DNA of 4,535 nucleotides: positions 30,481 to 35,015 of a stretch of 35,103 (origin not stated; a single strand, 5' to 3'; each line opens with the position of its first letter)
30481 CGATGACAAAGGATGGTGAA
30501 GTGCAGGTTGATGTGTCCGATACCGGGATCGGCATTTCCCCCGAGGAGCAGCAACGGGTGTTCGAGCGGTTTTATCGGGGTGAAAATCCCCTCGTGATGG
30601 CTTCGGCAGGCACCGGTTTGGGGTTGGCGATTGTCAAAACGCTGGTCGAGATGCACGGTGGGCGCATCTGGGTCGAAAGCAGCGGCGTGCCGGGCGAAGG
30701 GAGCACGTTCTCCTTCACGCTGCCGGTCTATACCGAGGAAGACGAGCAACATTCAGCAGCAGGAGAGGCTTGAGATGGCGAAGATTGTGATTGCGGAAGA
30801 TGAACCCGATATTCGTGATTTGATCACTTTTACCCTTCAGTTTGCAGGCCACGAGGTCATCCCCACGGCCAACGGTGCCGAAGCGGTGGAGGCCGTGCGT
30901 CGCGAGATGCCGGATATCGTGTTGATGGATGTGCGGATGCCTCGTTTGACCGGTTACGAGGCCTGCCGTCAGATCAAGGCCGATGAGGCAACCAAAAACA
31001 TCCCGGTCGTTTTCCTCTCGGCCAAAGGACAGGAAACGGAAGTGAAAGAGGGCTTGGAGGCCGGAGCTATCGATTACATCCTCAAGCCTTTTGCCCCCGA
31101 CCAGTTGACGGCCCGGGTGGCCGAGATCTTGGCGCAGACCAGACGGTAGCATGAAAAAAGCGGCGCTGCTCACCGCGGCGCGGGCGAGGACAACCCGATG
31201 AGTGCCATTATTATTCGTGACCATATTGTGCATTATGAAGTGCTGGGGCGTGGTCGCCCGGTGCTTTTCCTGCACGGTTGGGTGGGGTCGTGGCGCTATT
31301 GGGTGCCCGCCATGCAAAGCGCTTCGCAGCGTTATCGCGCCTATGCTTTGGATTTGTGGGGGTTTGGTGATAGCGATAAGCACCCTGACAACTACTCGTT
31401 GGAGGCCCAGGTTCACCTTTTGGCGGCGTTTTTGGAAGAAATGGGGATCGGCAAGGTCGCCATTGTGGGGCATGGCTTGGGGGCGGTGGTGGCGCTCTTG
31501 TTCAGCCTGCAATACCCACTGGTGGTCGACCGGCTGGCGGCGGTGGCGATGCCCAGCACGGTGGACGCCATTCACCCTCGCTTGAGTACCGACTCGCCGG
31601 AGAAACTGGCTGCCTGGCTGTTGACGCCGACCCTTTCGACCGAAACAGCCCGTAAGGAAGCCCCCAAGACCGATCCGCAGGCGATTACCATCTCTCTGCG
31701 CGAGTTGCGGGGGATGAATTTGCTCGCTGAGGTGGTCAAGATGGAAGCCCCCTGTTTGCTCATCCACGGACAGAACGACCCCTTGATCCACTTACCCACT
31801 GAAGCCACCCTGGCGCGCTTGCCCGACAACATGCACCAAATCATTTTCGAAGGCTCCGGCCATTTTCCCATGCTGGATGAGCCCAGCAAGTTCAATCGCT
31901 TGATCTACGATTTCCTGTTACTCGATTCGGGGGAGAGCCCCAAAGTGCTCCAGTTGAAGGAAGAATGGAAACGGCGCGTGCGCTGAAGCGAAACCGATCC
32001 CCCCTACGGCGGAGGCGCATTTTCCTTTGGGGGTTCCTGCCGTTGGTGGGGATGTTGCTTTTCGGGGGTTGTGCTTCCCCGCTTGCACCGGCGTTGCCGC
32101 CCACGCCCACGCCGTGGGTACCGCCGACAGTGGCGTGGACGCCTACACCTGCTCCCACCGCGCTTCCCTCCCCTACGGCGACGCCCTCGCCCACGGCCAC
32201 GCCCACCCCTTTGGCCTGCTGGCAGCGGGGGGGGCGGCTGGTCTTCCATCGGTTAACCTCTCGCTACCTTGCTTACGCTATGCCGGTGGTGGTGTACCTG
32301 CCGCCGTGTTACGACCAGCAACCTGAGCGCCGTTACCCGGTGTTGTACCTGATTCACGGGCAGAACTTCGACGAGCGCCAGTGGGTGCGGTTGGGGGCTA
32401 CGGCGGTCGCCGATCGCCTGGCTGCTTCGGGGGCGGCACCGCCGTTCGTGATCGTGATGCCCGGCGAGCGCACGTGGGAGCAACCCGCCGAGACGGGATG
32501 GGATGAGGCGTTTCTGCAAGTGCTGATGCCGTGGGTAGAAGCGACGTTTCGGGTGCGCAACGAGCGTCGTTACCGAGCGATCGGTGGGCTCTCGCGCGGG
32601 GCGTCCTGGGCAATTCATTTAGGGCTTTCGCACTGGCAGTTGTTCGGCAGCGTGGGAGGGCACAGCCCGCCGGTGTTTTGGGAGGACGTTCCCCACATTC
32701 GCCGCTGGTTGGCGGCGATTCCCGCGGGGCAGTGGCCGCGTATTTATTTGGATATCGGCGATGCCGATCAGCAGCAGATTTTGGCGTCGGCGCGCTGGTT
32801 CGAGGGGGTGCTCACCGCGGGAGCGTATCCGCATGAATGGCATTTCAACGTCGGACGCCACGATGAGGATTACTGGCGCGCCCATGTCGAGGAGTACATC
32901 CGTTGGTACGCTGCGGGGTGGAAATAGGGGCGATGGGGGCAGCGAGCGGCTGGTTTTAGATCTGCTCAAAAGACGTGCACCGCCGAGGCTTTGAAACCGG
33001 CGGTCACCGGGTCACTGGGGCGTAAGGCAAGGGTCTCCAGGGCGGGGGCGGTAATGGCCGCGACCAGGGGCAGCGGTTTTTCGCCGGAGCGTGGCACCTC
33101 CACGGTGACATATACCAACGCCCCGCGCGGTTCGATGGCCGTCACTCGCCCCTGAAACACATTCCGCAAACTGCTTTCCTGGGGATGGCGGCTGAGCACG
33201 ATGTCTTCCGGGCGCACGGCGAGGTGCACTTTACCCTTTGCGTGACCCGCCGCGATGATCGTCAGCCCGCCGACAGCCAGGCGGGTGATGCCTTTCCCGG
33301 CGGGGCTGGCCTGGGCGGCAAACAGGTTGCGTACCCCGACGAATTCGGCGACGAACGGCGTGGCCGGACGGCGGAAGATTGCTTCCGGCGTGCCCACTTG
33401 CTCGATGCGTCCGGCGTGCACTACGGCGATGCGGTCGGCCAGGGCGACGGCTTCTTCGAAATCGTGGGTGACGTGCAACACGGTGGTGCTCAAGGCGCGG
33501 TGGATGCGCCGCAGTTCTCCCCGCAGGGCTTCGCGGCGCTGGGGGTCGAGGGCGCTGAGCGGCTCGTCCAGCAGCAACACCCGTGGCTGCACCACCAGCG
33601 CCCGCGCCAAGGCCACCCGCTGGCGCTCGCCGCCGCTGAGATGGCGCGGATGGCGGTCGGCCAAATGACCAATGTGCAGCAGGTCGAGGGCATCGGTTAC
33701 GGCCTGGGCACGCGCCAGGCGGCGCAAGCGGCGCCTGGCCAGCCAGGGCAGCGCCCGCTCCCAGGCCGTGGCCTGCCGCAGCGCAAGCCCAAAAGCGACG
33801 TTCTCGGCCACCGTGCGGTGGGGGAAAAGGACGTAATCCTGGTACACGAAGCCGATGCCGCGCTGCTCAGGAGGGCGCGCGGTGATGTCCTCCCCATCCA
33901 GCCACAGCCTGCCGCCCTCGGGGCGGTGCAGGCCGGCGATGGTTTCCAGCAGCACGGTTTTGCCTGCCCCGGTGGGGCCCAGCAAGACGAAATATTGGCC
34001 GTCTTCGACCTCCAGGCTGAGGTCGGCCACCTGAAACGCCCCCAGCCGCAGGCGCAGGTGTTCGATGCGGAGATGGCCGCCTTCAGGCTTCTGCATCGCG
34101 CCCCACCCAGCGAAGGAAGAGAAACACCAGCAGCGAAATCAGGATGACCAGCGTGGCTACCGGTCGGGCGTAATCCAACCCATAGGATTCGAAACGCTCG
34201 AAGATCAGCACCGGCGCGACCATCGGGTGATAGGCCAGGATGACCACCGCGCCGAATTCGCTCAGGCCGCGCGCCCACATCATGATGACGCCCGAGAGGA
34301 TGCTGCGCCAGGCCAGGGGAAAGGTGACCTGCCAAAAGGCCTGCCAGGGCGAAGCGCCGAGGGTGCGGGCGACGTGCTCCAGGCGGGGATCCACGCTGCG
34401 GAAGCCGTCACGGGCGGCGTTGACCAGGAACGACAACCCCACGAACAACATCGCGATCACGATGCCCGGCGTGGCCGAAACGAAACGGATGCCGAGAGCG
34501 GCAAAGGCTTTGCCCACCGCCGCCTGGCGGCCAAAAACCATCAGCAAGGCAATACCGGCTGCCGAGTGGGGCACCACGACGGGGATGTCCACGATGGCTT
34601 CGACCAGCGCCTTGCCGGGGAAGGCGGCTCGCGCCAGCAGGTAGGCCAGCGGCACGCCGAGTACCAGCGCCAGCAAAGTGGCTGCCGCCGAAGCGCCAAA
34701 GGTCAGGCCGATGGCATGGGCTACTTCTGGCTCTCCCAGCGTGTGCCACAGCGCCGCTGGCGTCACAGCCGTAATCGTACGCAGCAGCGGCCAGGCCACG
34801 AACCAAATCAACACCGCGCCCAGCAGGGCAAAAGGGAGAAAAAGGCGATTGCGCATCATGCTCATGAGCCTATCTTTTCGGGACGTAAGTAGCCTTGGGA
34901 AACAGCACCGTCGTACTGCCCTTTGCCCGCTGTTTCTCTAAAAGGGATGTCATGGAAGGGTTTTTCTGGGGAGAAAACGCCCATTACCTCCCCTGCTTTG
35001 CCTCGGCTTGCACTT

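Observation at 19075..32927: A 13.9-kb, nine-gene, translationally coupled signalling/enzyme supra-operon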

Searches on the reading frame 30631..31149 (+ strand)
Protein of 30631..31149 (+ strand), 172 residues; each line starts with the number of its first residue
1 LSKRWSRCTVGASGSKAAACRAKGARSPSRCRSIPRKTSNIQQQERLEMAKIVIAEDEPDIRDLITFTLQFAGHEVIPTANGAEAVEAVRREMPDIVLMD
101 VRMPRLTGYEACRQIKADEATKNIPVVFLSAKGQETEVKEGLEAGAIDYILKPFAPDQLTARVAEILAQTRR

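Call 3: search_protein_families(library=pfam, proteins=[window:30631-31149:+], max_evalue=0.01)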
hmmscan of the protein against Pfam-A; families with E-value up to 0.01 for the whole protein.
window:30631-31149:+ (172 aa): 2 families
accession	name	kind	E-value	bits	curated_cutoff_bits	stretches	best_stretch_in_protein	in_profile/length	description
PF00072.30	Response_reg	-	8.2e-30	103.7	30.2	1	52-163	1-110/111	Response regulator receiver domain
PF23198.2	PDE8A_N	-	0.0014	19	29.6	1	72-135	33-97/147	PDE8A-like, N-terminal domain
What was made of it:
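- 30775..31149 (+): g7: single-domain CheY-like receiver. Pfam REC 8e-30 (call 3).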

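Call 7: search_protein_families(library=ncbifam, proteins=[window:30631-31149:+], max_evalue=0.01)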
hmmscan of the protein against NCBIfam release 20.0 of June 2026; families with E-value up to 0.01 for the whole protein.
window:30631-31149:+ (172 aa): 105 families (the best 25 are shown)
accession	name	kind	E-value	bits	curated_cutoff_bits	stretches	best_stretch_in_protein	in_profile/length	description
TIGR02154.1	PhoB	equivalog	7.8e-34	116.9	296.2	1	50-170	3-123/226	phosphate regulon transcriptional regulator PhoB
NF008296.0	PRK11083.1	equivalog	2e-29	102.7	273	1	49-170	3-121/228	two-component system response regulator CreB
NF045944.1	ResRegRpaBCyano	equivalog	6.5e-29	100.9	330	1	54-169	2-114/229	response regulator transcription factor RpaB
NF033120.0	vanR_FM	exception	8.1e-27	94.4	460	1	51-167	5-118/231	vancomycin resistance response regulator transcription factor, VanR-F/VanR-M family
NF040689.1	MtrAB_MtrA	equivalog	1.2e-26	93.4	300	1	52-167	1-113/219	MtrAB system response regulator MtrA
NF007135.0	PRK09581.1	equivalog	4.4e-26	91.7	474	1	49-164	2-117/457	PleD family two-component system response regulator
NF041733.1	resp_reg_CseB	equivalog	1.3e-25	90.2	350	1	51-169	2-117/228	two-component system response regulator CseB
NF053854.1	RespRegPhoBBctds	equivalog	2.8e-25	89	270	1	52-170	1-118/225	two-component system response regulator PhoB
NF040534.1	resp_reg_YycF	equivalog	1.7e-24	86.4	340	1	51-167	2-115/231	response regulator YycF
NF007982.1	PRK10710.1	equivalog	1.1e-23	84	380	1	47-170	5-125/235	envelope stress response regulator BaeR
NF007546.0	PRK10161.1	equivalog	8.8e-23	81.1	471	1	51-167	4-120/229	phosphate response regulator transcription factor PhoB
NF007005.1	PRK09468.1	equivalog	2.3e-22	79.6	331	1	49-168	3-120/237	osmolarity response regulator transcription factor OmpR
NF033117.2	vanR_ACDEGLN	exception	3.3e-22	79.2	350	1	52-169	1-115/226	VanR-ABDEGLN family response regulator transcription factor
NF008469.0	PRK11361.1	equivalog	5.7e-21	74.7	714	1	50-163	5-116/461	acetoacetate metabolism transcriptional regulator AtoC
NF012227.0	AdeR_RR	equivalog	6.4e-21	74.9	340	1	50-170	12-129/239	efflux system response regulator transcription factor AdeR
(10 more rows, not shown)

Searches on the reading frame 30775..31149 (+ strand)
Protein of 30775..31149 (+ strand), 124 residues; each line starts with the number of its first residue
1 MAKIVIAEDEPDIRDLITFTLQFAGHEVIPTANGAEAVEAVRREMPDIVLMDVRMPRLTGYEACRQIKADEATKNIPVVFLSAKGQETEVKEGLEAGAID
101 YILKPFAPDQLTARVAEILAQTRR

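Call 83: search_protein_families(library=padloc, proteins=[window:30775-31149:+], max_evalue=0.00001)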
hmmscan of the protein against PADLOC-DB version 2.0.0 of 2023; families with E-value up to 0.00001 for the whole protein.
window:30775-31149:+ (124 aa): 1 family
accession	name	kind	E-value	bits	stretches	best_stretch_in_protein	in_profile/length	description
PDLC04055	PD-T4-6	-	1.5e-06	25.3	1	3-121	367-485/496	-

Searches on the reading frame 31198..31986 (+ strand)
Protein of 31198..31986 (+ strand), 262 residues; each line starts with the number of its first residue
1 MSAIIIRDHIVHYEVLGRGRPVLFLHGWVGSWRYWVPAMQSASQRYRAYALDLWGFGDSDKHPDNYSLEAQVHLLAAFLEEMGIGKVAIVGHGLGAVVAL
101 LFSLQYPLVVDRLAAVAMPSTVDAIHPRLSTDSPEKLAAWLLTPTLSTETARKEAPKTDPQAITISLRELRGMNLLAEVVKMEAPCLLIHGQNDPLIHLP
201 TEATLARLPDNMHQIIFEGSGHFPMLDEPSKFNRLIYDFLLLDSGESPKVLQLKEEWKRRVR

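Call 3: search_protein_families(library=pfam, proteins=[window:31198-31986:+], max_evalue=0.01)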
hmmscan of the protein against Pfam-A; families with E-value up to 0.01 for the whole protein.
window:31198-31986:+ (262 aa): 5 families
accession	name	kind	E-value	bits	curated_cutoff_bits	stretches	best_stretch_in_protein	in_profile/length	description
PF00561.26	Abhydrolase_1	-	1.3e-24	87.7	25.8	1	21-136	2-114/245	alpha/beta hydrolase fold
PF12697.13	Abhydrolase_6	-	6e-23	83.1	26.3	1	22-233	1-215/217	Alpha/beta hydrolase family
PF12146.15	Hydrolase_4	-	1.4e-11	44.6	27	1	22-225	7-235/239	Serine aminopeptidase, S33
PF07819.20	PGAP1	-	0.0057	16.9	24.3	0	18-48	3-33/233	PGAP1-like alpha/beta domain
PF03959.19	FSH1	-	0.007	16.5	21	0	54-224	72-202/211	Serine hydrolase (FSH1)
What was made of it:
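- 31198..31986 (+): g8: alpha/beta-hydrolase-fold protein without a nucleophile (GH-G-LGA). Last gene of the conserved block. Pfam Abhydrolase_1 1e-24 (call 3).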

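Call 7: search_protein_families(library=ncbifam, proteins=[window:31198-31986:+], max_evalue=0.01)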
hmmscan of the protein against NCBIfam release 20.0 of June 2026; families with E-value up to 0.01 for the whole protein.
window:31198-31986:+ (262 aa): 34 families (the best 25 are shown)
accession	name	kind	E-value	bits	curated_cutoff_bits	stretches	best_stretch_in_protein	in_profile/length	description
NF011457.0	PRK14875.1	equivalog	1.7e-26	93.1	307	2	6-117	117-230/372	acetoin dehydrogenase dihydrolipoyllysine-residue acetyltransferase subunit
NF050089.1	i_nPHAscl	equivalog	4.5e-23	81.7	300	2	15-118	14-117/288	intracellular short-chain-length polyhydroxyalkanoate depolymerase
NF002938.0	PRK03592.1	equivalog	3.2e-22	79.2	241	1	3-121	14-129/298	haloalkane dehalogenase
TIGR03611.1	RutD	equivalog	7.1e-20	71.4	238.5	2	18-125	12-120/258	pyrimidine utilization protein D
TIGR02427.1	protocat_pcaD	equivalog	3.9e-18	65.7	255.85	2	11-117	2-111/251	3-oxoadipate enol-lactonase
NF051488.1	bifunc_PcaDC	exception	1.1e-17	64.2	390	1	11-241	2-251/375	bifunctional 3-oxoadipate enol-lactonase/4-carboxymuconolactone decarboxylase PcaDC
NF045632.1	hydroxlase_HsaD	equivalog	2.9e-17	62.5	400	2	9-144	22-163/290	4,5:9,10-diseco-3-hydroxy-5,9,17-trioxoandrosta-1(10),2-diene-4-oate hydrolase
TIGR01738.1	bioH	equivalog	1e-16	61.3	206.95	1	20-239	5-244/245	pimeloyl-ACP methyl ester esterase BioH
TIGR03695.1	menH_SHCHC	equivalog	2.3e-15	56.7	208.55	1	20-113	3-99/252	2-succinyl-6-hydroxy-2,4-cyclohexadiene-1-carboxylate synthase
NF058580.1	lipase_V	equivalog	3.1e-12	46.6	300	1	13-221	17-220/230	EstV family lipase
NF051487.1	bifunc_PcaCD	exception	4.2e-12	45.9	430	2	20-114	173-267/413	bifunctional 4-carboxymuconolactone decarboxylase/3-oxoadipate enol-lactonase PcaCD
NF002043.0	PRK00870.1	subfamily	4.3e-12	46.1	265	1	18-115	45-145/302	haloalkane dehalogenase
TIGR03343.1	biphenyl_bphD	equivalog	9.3e-11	41.4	462.15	1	8-116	19-132/282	2-hydroxy-6-oxo-6-phenylhexa-2,4-dienoate hydrolase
TIGR01250.1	pro_imino_pep_2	subfamily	1.6e-10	41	167.65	2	17-125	23-133/288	proline iminopeptidase-family hydrolase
TIGR03056.1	bchO_mg_che_rel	equivalog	3.5e-09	36.1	172.55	1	17-108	22-118/278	alpha/beta fold hydrolase BchO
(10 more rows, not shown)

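Call 55: search_solved_structures(query=window:31198-31986:+, max_evalue=1e-10)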
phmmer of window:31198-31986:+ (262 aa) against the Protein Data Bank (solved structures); distinct sequences matched with E-value up to 1e-10: 61 (the best 60 are shown).
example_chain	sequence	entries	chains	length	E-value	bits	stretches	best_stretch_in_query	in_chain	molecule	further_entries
2d0d_A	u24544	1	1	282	3.5e-19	72.6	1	7-249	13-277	2-hydroxy-6-oxo-7-methylocta-2,4-dienoate hydrolase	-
1iun_A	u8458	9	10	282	4e-19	72.4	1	7-121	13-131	meta-Cleavage product hydrolase | 2-hydroxy-6-oxo-7-methylocta-2,4-dienoate hydrolase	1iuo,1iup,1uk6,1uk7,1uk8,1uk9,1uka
8hgu_A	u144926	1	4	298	4.6e-19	72.2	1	4-119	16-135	Alpha/beta hydrolase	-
6i8w_A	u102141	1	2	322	3.9e-16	62.6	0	20-121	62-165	Alpha/beta fold hydrolase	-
1j1i_A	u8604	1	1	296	9.2e-16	61.4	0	13-128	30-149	meta cleavage compound hydrolase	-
8zp6_A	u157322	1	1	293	1.4e-15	60.8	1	6-121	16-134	AB hydrolase-1 domain-containing protein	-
9c2g_A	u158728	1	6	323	2.5e-15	59.9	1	11-108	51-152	Isobutylene epoxide hydrolase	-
6fr2_A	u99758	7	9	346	3.1e-15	59.6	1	11-119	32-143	Bifunctional epoxide hydrolase 2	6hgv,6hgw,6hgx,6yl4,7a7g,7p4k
8qmz_A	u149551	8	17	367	3.8e-15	59.4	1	11-119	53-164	Bifunctional epoxide hydrolase 2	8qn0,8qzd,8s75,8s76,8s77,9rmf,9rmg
4c4x_A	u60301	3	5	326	4e-15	59.3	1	11-119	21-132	BIFUNCTIONAL EPOXIDE HYDROLASE 2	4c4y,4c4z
7eba_A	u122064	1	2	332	4.3e-15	59.2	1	11-119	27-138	Bifunctional epoxide hydrolase 2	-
3ans_A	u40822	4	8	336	4.5e-15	59.1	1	11-119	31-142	Epoxide hydrolase 2 | Bifunctional epoxide hydrolase 2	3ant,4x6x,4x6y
6i5e_A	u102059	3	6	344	4.9e-15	59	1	11-119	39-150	Bifunctional epoxide hydrolase 2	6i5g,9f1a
3wk4_A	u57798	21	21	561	1.5e-14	57.5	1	11-119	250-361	Bifunctional epoxide hydrolase 2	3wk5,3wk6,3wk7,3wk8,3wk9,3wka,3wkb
4jnc_A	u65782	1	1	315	1.5e-14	57.4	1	11-119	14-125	Bifunctional epoxide hydrolase 2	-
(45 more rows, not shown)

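Call 83: search_protein_families(library=padloc, proteins=[window:31198-31986:+], max_evalue=0.00001)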
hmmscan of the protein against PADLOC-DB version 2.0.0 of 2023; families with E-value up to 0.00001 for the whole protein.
window:31198-31986:+ (262 aa): 0 families

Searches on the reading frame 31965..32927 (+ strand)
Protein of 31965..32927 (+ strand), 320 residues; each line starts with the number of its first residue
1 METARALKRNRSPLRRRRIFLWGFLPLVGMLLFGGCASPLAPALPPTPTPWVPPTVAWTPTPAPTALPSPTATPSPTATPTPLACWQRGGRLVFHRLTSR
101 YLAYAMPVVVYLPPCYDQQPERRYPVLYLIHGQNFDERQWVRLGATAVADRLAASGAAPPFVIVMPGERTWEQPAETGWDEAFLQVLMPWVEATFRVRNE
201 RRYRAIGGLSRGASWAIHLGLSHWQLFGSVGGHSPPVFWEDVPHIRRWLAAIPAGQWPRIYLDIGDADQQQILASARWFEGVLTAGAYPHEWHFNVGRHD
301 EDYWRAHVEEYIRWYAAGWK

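Call 3: search_protein_families(library=pfam, proteins=[window:31965-32927:+], max_evalue=0.01)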
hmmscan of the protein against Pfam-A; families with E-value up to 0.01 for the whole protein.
window:31965-32927:+ (320 aa): 2 families
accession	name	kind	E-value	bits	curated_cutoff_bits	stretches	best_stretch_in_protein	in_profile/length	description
PF00756.26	Esterase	-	7.1e-26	91.9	22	1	101-308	3-244/251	Putative esterase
PF10503.15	Esterase_PHB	-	0.0021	17.8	23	1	110-241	5-136/219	Esterase PHB depolymerase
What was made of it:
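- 31965..32927 (+): g9: predicted lipoprotein or secreted esterase (PF00756, GLSRG). A lineage-specific appendix. Pfam Esterase 7e-26 (call 3).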

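Call 7: search_protein_families(library=ncbifam, proteins=[window:31965-32927:+], max_evalue=0.01)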
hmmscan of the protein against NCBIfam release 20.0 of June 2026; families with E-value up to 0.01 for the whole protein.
window:31965-32927:+ (320 aa): 3 families
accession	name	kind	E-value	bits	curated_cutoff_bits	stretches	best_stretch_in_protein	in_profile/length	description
NF041944.1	Xylase_Ferestase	equivalog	1.6e-12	46.5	1200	1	101-232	477-619/694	bifunctional endo-1,4-beta-xylanase/feruloyl esterase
NF007758.0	PRK10439.1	equivalog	6.3e-07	28.7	222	1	95-309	187-404/418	enterochelin esterase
NF050058.1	e_dPHAscl_type1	hypoth_equivalog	0.00028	20.4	150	1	109-237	11-139/276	extracellular catalytic domain type 1 short-chain-length polyhydroxyalkanoate depolymerase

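Call 38: find_related_loci(query=window:31965-32927:+, collection=metagenome_contigs, flank=10000)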
Query window:31965-32927:+ (320 aa) in metagenome_contigs; peptide patterns used: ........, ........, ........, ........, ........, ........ (x = any residue, [..] = any of these).
195 stretches matched a pattern; 16 encode a relative of the query (tblastn E <= 1e-3); 16 distinct loci.
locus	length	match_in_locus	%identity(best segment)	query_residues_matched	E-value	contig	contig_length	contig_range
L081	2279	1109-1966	81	35-320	4e-169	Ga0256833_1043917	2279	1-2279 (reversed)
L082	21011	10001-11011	66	1-320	6e-135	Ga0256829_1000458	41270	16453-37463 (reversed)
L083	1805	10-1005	68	1-320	2e-141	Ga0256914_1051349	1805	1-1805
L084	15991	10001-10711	72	84-320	3e-117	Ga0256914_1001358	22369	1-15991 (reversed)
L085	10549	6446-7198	68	72-320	1e-110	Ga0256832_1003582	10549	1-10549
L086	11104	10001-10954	50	10-319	2e-103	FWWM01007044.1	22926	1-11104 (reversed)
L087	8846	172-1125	50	10-319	5e-102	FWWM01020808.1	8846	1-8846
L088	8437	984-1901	52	21-319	1e-96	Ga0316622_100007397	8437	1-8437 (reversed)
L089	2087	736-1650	49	24-319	4e-97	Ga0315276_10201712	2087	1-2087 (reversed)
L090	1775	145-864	56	80-319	3e-97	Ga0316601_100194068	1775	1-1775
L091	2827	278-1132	49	41-319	5e-89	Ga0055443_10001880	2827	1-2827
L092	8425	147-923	48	61-319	1e-85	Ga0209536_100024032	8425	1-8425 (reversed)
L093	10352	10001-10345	50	83-197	5e-34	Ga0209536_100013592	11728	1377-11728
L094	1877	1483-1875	49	54-184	1e-31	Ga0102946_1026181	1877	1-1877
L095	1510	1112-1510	49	41-165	4e-30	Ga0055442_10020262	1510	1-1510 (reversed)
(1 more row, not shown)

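Call 83: search_protein_families(library=padloc, proteins=[window:31965-32927:+], max_evalue=0.00001)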
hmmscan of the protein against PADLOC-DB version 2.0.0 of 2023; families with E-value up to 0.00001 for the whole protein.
window:31965-32927:+ (320 aa): 0 families

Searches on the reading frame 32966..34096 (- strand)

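Call 6: search_protein_families(library=pfam, proteins=[window:32966-34096:-], max_evalue=0.01)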
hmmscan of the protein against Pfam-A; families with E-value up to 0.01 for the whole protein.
window:32966-34096:- (376 aa): 6 families
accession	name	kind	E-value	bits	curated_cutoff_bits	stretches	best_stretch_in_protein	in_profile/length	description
PF00005.33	ABC_tran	-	1.9e-35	122.9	25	1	24-180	2-136/137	ABC transporter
PF03459.23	TOBE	-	5.3e-14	52.6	22.3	1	308-375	1-64/64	TOBE domain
PF08402.16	TOBE_2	-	6.4e-10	39.5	21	1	292-376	1-76/76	TOBE domain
PF13304.12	AAA_21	-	6e-09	36.8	27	1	136-212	221-299/304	AAA domain, putative AbiEii toxin, Type IV TA system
PF13191.12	AAA_16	-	0.00039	21.4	32.6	1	30-192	19-153/167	AAA ATPase domain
PF02463.25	SMC_N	-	0.0083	16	40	0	151-202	135-190/220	RecF/RecN/SMC N terminal domain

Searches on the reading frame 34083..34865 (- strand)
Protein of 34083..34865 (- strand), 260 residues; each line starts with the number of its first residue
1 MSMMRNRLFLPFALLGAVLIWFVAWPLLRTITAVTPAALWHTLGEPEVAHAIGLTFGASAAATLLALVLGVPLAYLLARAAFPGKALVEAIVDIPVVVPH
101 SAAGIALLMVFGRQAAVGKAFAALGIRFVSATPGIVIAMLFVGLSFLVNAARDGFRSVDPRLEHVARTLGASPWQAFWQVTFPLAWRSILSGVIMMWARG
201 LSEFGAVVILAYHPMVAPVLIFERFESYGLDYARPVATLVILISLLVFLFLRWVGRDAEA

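Call 6: search_protein_families(library=pfam, proteins=[window:34083-34865:-], max_evalue=0.01)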
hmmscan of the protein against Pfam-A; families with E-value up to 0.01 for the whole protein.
window:34083-34865:- (260 aa): 1 family
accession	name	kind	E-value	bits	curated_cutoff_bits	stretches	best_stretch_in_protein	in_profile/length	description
PF00528.27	BPD_transp_1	-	7.9e-15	55.5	26.4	1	70-253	1-177/184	Binding-protein-dependent transport system inner membrane component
